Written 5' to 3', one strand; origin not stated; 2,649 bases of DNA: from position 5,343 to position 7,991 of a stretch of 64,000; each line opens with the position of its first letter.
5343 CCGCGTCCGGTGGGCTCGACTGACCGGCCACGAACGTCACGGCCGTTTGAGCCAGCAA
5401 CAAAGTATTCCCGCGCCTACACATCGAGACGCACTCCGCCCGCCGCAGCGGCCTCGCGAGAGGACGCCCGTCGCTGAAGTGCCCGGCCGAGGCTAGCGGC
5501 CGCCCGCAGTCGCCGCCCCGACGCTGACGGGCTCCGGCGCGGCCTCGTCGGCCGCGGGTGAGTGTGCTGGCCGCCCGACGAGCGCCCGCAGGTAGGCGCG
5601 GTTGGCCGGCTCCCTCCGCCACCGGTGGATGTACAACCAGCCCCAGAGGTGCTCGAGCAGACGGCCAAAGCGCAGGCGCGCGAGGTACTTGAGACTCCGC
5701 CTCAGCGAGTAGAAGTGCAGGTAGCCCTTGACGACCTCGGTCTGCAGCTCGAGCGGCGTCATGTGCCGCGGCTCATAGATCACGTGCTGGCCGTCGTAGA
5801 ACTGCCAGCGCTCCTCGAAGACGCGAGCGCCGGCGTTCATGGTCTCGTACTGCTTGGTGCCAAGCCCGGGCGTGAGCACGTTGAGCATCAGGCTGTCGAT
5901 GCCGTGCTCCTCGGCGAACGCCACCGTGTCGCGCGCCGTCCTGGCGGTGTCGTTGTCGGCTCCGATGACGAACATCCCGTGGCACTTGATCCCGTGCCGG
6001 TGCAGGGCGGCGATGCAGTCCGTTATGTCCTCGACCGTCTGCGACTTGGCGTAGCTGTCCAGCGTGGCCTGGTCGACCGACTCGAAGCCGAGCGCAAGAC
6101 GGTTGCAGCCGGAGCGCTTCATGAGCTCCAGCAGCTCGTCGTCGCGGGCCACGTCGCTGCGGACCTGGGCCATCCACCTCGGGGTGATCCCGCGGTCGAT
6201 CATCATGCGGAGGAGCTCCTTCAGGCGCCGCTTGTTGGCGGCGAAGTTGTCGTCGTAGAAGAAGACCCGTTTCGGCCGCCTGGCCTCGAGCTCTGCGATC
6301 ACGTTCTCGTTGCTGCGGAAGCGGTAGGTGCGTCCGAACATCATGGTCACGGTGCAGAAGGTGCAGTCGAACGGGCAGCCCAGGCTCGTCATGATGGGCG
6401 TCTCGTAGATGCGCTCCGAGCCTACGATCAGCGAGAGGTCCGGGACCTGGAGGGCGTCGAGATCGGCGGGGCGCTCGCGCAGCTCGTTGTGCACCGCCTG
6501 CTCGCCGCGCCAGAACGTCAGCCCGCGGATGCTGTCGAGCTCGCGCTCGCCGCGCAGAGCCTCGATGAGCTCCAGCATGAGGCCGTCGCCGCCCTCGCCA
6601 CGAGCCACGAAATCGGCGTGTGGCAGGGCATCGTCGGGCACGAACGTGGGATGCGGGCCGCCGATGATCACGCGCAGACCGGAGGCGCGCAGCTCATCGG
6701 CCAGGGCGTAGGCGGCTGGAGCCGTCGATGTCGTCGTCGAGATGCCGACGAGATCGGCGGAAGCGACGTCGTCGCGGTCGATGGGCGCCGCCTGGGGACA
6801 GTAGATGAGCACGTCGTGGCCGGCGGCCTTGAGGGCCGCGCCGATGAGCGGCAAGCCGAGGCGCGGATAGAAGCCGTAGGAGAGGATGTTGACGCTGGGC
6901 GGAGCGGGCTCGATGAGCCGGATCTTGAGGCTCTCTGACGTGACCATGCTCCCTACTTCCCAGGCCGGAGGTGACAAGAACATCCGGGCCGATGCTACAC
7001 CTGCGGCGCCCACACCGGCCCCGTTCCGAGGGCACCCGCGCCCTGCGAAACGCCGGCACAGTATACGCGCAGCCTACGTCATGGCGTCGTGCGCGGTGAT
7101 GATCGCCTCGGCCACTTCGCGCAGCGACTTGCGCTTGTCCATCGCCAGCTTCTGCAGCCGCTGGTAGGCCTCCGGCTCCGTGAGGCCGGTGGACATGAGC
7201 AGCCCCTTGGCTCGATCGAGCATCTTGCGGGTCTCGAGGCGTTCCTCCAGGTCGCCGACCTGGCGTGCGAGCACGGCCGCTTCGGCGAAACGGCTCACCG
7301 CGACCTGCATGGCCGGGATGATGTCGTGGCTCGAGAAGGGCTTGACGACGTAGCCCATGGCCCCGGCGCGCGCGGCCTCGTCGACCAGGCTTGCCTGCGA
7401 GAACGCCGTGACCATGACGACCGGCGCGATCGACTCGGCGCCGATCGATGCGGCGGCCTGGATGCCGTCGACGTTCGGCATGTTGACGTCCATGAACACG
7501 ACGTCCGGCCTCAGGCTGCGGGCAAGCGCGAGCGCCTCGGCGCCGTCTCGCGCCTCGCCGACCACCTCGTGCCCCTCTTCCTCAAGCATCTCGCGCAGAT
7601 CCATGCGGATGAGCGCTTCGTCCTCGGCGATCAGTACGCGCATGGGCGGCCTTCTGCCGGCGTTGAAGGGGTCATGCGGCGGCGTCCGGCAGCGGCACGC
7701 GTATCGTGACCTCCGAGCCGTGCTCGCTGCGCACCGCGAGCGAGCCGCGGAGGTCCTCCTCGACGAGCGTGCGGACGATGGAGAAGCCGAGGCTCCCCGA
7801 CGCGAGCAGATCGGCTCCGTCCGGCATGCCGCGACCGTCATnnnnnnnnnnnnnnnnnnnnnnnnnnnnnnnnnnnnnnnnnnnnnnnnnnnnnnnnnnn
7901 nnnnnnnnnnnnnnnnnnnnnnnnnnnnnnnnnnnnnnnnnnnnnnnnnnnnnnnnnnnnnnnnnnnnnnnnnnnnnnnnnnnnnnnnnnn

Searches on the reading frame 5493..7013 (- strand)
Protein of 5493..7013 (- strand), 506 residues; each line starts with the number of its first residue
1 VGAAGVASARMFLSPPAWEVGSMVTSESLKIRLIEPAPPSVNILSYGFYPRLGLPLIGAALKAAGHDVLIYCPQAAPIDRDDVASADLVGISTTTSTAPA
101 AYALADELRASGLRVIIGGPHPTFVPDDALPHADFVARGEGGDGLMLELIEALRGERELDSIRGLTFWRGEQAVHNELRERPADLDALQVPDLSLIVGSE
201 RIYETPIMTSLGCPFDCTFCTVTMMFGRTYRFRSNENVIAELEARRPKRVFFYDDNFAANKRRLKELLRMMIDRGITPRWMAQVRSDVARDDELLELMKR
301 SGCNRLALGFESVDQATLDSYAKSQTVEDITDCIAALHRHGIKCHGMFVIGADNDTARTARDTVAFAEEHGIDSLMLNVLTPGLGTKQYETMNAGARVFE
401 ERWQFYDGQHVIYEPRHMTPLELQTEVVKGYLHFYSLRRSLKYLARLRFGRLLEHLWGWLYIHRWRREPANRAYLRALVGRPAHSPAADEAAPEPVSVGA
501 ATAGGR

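Call 14: search_protein_families(library=pfam, proteins=[window:5493-7013:-], max_evalue=0.001)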
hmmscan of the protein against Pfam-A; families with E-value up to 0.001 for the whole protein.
window:5493-7013:- (506 aa): 2 families
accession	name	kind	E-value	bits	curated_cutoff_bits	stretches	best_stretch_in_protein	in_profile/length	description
PF04055.27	Radical_SAM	-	3.8e-21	76.4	29.5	1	209-355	3-156/166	Radical SAM superfamily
PF02310.24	B12-binding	-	8.1e-17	61.6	32.1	1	46-144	9-116/121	B12 binding domain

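Call 42: search_protein_families(library=ncbifam, proteins=[window:5493-7013:-], max_evalue=0.01)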
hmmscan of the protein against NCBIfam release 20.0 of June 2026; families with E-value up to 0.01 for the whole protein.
window:5493-7013:- (506 aa): 25 families
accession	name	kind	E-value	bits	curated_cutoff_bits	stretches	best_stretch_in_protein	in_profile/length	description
TIGR02026.1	BchE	equivalog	5.4e-48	164.1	481.35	1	31-444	2-437/497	magnesium-protoporphyrin IX monomethyl ester anaerobic oxidative cyclase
TIGR04479.1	bcpD_PhpK_rSAM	subfamily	2.3e-39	135.1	600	1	135-371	174-410/504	PhpK family radical SAM P-methyltransferase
TIGR03471.1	HpnJ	equivalog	7.2e-35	120.8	577.6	1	87-409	70-404/472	hopanoid biosynthesis associated radical SAM protein HpnJ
NF050148.1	rSAM_ApyD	equivalog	2.7e-29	102.1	750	1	45-394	19-395/645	RiPP biosynthesis radical SAM protein ApyD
TIGR04072.2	rSAM_ladder_B12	equivalog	4.7e-29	101.3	360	1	45-365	13-344/443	lipid biosynthesis B12-binding/radical SAM protein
TIGR04367.1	HpnR_B12_rSAM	equivalog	2.1e-27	95.8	650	1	52-429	23-407/490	hopanoid C-3 methylase HpnR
TIGR04014.1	B12_SAM_MJ_0865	equivalog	1.3e-24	86.8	360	1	41-387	2-353/434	methyl-coenzyme M reductase glutamine C-methyltransferase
TIGR04013.1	B12_SAM_MJ_1487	hypoth_equivalog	2.4e-23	82.6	251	1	85-368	43-331/382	TIGR04013 family B12-binding domain/radical SAM domain-containing protein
NF038361.1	rSAM_Sden_1168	equivalog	1.6e-22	79.8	575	1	128-397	194-479/560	Sden_1168 family B12-binding radical SAM P-methyltransferase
TIGR04295.1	B12_rSAM_oligo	hypoth_equivalog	7.6e-14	51.2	400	1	104-339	93-332/422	TIGR04295 family B12-binding domain-containing radical SAM protein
TIGR04385.1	B12_rSAM_cofa1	equivalog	4e-13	49.4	450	1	207-368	198-362/438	B12 lower ligand biosynthesis radical SAM protein BzaD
NF033070.1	rSAM_AprD4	equivalog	6.8e-13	48.3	500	1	205-389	197-387/456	AprD4 family radical SAM diol-dehydratase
NF045585.1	rSAM_slr0320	equivalog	1.4e-11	43.7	775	1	205-367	236-406/511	photosystem II high light acclimation radical SAM protein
NF033712.0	B12_rSAM_KedN5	subfamily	1.9e-11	42.9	700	1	115-357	94-357/624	KedN5 family methylcobalamin-dependent radical SAM C-methyltransferase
TIGR03975.1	rSAM_ocin_1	subfamily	4.7e-11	41.9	281.85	1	85-323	128-383/606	RiPP maturation radical SAM C-methyltransferase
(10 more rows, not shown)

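Call 43: search_protein_families(library=padloc, proteins=[window:5493-7013:-], max_evalue=0.01)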
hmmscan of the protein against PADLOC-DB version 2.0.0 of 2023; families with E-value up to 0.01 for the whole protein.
window:5493-7013:- (506 aa): 1 family
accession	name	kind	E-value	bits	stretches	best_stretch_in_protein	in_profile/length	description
PDLC04689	PDC-M51A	-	1.4e-12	45.2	1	87-374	72-356/420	-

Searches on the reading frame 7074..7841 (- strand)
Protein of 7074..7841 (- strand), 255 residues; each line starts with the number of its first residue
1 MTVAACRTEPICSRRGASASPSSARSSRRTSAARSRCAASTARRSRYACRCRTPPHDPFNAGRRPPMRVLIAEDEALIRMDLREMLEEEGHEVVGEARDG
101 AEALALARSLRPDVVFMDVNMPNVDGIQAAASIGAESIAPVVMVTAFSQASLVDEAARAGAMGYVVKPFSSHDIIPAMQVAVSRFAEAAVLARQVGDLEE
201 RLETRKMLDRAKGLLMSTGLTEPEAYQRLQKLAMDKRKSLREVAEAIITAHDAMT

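Call 14: search_protein_families(library=pfam, proteins=[window:7074-7841:-], max_evalue=0.001)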
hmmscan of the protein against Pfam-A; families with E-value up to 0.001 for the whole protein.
window:7074-7841:- (255 aa): 2 families
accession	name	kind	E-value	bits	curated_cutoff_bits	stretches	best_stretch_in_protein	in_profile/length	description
PF00072.30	Response_reg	-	7.5e-29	100.6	30.2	1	69-177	1-109/111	Response regulator receiver domain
PF03861.19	ANTAR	-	2.9e-20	72.2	27.3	1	197-248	2-54/54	ANTAR domain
